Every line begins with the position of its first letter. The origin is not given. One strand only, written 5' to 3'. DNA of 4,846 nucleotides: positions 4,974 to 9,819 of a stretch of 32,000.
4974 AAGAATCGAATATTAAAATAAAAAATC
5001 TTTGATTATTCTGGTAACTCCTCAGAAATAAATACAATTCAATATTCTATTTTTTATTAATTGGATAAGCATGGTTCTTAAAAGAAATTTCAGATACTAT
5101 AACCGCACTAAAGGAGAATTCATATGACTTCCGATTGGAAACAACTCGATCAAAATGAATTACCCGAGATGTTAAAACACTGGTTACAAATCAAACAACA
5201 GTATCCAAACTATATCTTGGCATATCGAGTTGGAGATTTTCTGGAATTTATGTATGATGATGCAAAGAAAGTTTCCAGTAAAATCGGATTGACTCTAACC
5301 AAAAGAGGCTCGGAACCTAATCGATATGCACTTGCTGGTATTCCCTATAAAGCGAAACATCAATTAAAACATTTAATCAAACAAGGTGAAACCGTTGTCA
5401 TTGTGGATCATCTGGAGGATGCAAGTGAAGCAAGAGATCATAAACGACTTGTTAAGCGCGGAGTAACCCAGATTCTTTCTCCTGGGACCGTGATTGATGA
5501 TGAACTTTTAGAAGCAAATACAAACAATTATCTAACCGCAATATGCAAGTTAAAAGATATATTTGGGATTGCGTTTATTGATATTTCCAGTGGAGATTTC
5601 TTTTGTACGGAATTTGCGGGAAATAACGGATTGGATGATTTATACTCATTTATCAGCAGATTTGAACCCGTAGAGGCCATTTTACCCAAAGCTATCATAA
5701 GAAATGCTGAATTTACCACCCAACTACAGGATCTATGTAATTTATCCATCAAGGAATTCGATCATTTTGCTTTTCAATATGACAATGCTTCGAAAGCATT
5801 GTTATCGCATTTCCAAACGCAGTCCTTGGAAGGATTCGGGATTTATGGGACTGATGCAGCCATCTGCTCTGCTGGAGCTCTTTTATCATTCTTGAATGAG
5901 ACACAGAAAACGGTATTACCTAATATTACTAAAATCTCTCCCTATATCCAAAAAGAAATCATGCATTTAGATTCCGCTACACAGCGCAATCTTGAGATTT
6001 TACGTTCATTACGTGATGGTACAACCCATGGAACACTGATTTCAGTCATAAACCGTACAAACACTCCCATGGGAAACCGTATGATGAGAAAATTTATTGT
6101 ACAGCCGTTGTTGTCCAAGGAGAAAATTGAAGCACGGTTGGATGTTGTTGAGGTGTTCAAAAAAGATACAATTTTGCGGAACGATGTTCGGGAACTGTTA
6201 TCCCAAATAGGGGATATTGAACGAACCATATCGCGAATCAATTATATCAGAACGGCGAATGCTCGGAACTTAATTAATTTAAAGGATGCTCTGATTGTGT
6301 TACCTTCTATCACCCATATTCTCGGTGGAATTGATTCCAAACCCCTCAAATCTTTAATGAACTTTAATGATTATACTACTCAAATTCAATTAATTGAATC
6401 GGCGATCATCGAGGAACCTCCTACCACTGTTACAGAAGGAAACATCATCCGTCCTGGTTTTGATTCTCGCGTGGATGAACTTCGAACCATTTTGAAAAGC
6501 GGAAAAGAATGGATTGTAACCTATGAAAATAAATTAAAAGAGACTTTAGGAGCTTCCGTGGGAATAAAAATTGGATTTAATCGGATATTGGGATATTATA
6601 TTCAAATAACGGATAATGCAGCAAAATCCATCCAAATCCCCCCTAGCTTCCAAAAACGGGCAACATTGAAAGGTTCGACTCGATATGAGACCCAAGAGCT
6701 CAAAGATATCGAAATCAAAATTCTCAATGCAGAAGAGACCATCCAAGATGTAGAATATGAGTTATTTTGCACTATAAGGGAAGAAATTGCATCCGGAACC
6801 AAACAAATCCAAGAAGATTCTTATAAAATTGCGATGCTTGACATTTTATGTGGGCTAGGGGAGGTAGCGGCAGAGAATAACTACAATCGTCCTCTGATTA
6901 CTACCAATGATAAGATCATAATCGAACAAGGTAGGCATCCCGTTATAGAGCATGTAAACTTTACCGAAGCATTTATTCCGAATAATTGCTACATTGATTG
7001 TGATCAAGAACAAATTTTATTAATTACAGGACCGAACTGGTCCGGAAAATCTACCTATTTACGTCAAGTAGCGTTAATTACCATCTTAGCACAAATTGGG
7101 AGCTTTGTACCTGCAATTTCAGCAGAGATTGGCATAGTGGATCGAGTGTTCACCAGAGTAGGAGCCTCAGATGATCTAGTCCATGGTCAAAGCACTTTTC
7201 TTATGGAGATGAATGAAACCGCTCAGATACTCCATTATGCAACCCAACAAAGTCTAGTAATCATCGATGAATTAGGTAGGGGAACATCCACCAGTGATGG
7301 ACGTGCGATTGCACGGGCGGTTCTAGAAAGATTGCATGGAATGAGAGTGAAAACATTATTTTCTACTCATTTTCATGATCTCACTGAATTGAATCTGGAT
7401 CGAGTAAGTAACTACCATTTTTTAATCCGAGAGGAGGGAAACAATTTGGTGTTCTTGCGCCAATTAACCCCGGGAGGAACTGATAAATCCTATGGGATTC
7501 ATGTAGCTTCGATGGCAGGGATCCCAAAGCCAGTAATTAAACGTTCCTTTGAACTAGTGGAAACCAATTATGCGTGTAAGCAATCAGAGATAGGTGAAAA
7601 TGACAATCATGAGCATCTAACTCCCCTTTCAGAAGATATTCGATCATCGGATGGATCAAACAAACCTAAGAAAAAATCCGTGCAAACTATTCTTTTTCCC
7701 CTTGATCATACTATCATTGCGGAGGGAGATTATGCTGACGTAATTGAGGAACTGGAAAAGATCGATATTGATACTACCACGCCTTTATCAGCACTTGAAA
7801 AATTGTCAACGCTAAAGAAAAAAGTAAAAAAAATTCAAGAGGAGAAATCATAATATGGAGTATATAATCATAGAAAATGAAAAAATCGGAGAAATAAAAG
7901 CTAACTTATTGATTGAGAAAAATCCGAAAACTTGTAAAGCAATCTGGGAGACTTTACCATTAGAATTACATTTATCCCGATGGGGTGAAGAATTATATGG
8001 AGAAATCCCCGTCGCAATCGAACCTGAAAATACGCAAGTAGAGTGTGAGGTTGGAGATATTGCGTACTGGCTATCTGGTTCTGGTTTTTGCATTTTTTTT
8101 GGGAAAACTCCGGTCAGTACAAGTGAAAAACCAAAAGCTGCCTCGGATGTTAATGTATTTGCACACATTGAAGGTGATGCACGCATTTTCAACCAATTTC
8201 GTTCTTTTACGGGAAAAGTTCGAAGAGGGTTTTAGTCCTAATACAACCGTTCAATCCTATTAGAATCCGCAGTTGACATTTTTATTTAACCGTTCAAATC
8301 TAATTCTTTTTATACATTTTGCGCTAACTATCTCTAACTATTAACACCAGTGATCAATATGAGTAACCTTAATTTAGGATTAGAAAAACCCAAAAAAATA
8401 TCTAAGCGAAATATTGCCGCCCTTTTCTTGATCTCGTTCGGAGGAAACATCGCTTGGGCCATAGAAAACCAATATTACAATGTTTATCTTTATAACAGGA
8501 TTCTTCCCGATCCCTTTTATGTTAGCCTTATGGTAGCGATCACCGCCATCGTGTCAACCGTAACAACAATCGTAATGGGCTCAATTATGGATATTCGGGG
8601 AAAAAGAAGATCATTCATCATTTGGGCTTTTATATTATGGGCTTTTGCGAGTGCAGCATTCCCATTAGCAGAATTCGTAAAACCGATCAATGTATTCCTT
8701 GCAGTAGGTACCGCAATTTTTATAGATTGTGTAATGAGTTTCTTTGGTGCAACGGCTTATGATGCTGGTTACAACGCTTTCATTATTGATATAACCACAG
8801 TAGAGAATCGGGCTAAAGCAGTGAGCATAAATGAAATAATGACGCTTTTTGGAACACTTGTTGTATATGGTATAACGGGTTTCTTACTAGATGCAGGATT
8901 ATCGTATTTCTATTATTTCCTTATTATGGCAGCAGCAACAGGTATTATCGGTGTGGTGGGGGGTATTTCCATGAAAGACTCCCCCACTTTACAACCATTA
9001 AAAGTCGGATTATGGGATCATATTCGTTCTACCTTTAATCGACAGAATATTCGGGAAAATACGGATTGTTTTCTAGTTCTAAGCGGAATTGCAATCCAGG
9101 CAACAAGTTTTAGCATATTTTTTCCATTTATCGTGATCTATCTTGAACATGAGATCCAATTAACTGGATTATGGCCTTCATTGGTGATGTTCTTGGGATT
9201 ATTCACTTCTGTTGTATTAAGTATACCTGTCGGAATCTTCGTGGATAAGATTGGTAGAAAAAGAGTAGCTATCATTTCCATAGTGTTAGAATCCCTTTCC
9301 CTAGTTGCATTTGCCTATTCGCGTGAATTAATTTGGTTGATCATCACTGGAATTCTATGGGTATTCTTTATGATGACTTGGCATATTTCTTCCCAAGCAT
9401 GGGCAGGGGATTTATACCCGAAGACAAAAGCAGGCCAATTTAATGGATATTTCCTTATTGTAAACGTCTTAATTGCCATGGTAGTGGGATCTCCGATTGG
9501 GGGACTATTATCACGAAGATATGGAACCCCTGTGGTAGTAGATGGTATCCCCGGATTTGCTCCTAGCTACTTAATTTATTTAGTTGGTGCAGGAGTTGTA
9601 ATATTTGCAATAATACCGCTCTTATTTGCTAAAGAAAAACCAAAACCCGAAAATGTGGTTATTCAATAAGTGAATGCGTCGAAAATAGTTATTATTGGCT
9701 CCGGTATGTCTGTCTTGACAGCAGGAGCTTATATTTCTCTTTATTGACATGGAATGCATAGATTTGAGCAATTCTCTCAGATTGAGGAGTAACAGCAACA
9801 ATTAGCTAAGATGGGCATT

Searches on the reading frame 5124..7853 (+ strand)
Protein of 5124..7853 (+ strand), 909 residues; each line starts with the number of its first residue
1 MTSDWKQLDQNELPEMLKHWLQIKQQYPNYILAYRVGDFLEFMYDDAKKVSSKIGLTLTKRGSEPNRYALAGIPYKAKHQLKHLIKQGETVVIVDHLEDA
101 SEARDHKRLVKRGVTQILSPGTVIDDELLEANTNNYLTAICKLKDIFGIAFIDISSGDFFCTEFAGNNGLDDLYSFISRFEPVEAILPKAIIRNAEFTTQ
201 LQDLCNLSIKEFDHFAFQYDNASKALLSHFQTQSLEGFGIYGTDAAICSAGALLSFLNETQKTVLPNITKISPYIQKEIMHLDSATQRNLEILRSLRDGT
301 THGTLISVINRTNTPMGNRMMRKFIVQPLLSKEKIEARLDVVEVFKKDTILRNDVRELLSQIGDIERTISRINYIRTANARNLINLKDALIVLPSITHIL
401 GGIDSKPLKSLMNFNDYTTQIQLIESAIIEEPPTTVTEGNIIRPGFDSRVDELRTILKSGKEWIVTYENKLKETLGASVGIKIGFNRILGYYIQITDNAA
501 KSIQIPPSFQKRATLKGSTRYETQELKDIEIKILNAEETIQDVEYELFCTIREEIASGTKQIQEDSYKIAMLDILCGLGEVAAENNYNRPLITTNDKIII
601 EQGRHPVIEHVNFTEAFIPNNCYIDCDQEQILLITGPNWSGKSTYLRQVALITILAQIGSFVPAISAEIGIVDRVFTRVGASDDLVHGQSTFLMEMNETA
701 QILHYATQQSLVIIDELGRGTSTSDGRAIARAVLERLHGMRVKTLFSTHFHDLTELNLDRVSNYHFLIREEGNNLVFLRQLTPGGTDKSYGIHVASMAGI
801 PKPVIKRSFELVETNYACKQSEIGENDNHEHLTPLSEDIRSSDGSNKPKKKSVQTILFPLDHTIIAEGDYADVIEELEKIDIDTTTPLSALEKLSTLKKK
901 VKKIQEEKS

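Call 9: search_protein_families(library=pfam, proteins=[window:5124-7853:+], max_evalue=0.001)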
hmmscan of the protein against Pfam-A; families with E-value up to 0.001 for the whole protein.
window:5124-7853:+ (909 aa): 5 families
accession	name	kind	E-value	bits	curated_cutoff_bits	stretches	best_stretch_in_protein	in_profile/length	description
PF00488.27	MutS_V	-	3e-76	256.1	30.2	1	633-810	2-182/188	MutS domain V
PF05192.23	MutS_III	-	3.3e-47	161.8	34.1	1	285-578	1-193/194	MutS domain III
PF05188.22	MutS_II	-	2.4e-26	93.2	25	1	135-268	1-132/133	MutS domain II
PF01624.25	MutS_I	-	4.6e-25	88.5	20.6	1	16-127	3-113/113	MutS domain I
PF05190.23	MutS_IV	-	5.1e-20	72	22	1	445-538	1-91/92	MutS family domain IV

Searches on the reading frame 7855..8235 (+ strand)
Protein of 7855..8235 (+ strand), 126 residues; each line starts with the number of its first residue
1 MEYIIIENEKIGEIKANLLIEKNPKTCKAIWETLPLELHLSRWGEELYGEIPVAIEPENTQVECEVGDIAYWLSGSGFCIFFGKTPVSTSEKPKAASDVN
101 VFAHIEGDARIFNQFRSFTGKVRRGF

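Call 9: search_protein_families(library=pfam, proteins=[window:7855-8235:+], max_evalue=0.001)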
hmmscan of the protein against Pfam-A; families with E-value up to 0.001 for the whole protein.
window:7855-8235:+ (126 aa): 3 families
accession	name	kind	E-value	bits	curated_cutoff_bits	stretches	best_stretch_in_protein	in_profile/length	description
PF04126.18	Cyclophil_like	-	6.7e-29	100.6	27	1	11-117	7-113/120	Cyclophilin-like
PF18050.6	Cyclophil_like2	-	2.8e-07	31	22.7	1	21-87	13-81/115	Cyclophilin-like family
PF12903.12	DUF3830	-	5.4e-07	30.1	26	1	13-73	9-76/143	Protein of unknown function (DUF3830)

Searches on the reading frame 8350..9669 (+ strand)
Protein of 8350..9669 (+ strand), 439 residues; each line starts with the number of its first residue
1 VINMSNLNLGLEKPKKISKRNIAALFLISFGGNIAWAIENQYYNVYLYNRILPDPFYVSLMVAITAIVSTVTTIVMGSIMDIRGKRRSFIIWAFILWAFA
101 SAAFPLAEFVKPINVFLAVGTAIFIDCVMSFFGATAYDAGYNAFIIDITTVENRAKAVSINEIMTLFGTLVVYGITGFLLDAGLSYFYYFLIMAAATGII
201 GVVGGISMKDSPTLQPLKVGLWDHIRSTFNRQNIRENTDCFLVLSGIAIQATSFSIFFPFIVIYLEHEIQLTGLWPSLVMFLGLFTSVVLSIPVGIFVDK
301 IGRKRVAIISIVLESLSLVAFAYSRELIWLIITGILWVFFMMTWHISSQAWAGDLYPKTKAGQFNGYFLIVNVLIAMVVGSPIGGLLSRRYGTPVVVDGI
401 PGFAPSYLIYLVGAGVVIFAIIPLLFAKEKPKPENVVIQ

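Call 9: search_protein_families(library=pfam, proteins=[window:8350-9669:+], max_evalue=0.001)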
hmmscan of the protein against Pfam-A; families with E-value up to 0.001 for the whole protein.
window:8350-9669:+ (439 aa): 3 families
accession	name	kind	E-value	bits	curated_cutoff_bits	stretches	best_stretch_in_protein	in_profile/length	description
PF07690.21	MFS_1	-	2.6e-34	119.1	33.4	2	244-434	2-180/347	Major Facilitator Superfamily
PF13347.12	MFS_2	-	4.3e-05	22.7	27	1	28-341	5-326/427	MFS/sugar transport protein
PF03825.22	Nuc_H_symport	-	0.00025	20.6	25.9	1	249-426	218-394/400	Nucleoside H+ symporter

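Call 56: search_protein_families(library=ncbifam, proteins=[window:8350-9669:+], max_evalue=0.00001)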
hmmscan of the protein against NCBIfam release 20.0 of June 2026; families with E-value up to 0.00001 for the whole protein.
window:8350-9669:+ (439 aa): 4 families
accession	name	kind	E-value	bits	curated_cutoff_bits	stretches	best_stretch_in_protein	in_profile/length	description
TIGR00880.1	2_A_01_02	superfamily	2.9e-13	50.2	131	1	287-393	11-116/141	multidrug resistance protein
TIGR00899.1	2A0120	subfamily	1.1e-08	34.6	522.3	1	252-398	11-159/375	sugar efflux transporter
TIGR00900.1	2A0121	subfamily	1.6e-08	34.3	319.6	0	265-392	25-155/364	H+ Antiporter protein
NF007472.0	PRK10054.1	equivalog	2.7e-06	26.7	582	1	256-387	25-155/395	efflux MFS transporter YdeE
